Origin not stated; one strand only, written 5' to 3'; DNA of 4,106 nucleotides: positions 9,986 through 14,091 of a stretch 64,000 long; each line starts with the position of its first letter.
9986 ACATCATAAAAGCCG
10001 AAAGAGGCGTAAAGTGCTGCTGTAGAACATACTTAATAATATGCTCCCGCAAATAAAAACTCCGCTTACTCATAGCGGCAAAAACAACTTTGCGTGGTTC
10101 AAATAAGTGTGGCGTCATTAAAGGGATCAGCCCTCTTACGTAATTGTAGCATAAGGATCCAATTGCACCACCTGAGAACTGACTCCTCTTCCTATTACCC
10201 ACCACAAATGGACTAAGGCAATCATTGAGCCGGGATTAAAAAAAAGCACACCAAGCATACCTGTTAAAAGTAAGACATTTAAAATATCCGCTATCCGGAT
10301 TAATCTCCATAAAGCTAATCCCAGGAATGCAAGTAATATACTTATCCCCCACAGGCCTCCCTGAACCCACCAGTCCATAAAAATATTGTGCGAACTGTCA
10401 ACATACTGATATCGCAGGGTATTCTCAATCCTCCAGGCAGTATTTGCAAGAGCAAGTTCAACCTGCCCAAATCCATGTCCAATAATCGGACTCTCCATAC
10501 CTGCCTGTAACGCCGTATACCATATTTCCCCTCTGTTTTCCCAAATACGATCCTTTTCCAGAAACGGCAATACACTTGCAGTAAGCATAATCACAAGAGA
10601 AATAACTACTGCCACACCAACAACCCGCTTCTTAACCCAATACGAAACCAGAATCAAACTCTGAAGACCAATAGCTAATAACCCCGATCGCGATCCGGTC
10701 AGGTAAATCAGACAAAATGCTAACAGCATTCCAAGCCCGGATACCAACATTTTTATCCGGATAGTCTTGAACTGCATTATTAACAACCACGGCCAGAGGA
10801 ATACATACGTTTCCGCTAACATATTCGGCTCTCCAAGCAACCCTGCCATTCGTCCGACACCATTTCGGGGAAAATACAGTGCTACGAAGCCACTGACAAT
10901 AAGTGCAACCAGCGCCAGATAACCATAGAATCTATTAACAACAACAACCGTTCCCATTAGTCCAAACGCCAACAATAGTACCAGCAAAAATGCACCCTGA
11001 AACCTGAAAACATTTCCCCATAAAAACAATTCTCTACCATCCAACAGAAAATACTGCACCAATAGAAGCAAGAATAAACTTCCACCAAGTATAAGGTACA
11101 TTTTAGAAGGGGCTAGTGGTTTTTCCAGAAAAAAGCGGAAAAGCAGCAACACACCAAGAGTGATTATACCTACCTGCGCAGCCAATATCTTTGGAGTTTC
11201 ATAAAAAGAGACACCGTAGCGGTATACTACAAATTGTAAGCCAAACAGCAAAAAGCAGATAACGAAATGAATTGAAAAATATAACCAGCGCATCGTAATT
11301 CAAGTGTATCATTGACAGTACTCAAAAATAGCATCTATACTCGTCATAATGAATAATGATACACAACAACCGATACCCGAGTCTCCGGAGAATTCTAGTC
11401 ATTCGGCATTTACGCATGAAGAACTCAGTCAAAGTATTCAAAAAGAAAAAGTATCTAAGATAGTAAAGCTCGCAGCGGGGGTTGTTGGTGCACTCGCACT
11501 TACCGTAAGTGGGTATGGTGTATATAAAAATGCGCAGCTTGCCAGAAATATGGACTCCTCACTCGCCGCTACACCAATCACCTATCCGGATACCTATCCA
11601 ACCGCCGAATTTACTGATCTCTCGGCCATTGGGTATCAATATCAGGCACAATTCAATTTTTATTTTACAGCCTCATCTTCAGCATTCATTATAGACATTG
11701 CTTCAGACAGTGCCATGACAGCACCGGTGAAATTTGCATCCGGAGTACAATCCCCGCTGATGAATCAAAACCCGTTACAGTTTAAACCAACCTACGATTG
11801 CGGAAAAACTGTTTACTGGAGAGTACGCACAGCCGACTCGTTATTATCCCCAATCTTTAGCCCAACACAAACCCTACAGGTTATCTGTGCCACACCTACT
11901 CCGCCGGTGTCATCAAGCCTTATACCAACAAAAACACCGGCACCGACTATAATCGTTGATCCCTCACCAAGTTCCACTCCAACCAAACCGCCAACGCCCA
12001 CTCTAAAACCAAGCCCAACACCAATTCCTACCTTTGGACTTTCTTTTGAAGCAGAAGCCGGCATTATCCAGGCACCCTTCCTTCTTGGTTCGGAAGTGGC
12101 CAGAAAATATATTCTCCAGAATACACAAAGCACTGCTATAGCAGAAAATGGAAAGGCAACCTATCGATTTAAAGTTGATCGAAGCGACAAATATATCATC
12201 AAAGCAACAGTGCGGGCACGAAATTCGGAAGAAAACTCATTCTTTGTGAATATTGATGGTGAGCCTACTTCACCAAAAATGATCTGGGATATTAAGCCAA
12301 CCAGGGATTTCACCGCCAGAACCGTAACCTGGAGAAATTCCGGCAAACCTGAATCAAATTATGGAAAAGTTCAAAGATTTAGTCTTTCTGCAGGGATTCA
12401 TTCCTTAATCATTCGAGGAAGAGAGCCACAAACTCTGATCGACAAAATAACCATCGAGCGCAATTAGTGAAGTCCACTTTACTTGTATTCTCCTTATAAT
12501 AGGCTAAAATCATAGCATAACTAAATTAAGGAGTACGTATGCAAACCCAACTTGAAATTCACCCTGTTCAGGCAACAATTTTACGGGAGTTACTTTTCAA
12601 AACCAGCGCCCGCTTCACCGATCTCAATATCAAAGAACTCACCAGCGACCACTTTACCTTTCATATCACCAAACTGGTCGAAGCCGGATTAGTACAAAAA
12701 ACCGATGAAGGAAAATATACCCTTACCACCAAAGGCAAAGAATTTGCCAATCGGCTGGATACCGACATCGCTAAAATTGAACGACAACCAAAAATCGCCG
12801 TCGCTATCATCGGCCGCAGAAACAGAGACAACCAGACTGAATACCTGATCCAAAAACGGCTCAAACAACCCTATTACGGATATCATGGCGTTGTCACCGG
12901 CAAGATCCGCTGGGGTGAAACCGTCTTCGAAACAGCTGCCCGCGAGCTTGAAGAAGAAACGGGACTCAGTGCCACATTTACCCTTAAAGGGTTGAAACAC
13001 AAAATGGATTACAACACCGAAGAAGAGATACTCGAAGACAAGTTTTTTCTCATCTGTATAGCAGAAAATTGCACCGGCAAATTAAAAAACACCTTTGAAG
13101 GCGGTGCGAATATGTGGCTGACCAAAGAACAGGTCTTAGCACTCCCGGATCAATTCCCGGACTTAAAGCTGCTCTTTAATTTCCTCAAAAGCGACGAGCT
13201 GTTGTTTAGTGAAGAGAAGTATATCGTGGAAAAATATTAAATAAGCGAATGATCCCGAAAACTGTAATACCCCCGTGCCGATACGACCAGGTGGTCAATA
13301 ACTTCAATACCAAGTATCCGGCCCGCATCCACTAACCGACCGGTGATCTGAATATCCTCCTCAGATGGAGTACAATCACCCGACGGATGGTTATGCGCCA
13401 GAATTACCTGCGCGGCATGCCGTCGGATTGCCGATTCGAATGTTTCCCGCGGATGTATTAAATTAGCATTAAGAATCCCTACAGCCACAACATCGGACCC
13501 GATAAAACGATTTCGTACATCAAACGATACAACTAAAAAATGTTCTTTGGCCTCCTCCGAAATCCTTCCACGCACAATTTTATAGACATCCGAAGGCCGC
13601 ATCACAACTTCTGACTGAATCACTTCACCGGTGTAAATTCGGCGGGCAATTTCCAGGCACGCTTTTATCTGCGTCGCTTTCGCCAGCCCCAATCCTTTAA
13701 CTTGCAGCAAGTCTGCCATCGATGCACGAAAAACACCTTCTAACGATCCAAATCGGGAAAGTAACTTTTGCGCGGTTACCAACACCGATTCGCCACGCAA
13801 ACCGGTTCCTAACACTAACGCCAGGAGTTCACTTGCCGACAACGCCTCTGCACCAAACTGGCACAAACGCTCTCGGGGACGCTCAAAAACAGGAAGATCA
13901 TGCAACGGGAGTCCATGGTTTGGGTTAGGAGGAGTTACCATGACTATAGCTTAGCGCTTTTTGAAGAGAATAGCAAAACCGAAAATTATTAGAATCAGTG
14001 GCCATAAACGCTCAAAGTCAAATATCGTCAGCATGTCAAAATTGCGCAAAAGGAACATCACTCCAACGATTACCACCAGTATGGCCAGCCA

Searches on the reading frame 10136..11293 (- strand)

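Call 9: search_protein_families(library=pfam, proteins=[window:10136-11293:-], max_evalue=0.001)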
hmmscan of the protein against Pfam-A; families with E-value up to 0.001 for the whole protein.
window:10136-11293:- (385 aa): 1 family
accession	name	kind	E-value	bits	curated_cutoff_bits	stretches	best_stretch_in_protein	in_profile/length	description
PF04932.20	Wzy_C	-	1.4e-17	64.3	31.7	1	188-320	2-148/149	O-Antigen ligase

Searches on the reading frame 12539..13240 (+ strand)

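Call 9: search_protein_families(library=pfam, proteins=[window:12539-13240:+], max_evalue=0.001)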
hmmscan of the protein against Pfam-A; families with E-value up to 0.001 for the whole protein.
window:12539-13240:+ (233 aa): 3 families
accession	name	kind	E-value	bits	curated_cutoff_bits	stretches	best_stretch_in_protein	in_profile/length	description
PF00293.34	NUDIX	-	1.2e-14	54.9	21.1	1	85-211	3-130/134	NUDIX domain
PF14947.12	HTH_45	-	3.7e-05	24.1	25.5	1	33-74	30-70/77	Winged helix-turn-helix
PF14338.12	Mrr_N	-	0.00029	21.3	29.5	1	37-71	52-86/87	Mrr N-terminal domain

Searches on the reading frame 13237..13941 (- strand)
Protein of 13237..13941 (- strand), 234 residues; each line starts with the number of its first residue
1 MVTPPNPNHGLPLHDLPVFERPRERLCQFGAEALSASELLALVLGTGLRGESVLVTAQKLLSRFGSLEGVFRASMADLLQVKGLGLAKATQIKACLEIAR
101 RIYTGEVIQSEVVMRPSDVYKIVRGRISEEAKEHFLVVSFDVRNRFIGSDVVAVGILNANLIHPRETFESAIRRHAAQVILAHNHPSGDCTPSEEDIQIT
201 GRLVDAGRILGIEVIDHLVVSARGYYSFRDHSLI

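Call 9: search_protein_families(library=pfam, proteins=[window:13237-13941:-], max_evalue=0.001)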
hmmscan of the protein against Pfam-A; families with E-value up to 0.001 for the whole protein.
window:13237-13941:- (234 aa): 5 families
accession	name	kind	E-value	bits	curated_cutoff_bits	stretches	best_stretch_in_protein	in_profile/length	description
PF04002.20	RadC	-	2.5e-40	137.6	22.1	1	115-232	3-120/121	RadC-like JAB domain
PF20582.4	UPF0758_N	-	7.9e-24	84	27.1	1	14-89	2-76/77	UPF0758 N-terminal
PF14520.12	HHH_5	-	3.2e-05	24.8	27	1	56-96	14-55/57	Helix-hairpin-helix domain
PF12826.13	HHH_2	-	0.00016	22.2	27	1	55-94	14-53/64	Helix-hairpin-helix motif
PF00633.29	HHH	-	0.00025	21.2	24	1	66-94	1-29/30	Helix-hairpin-helix motif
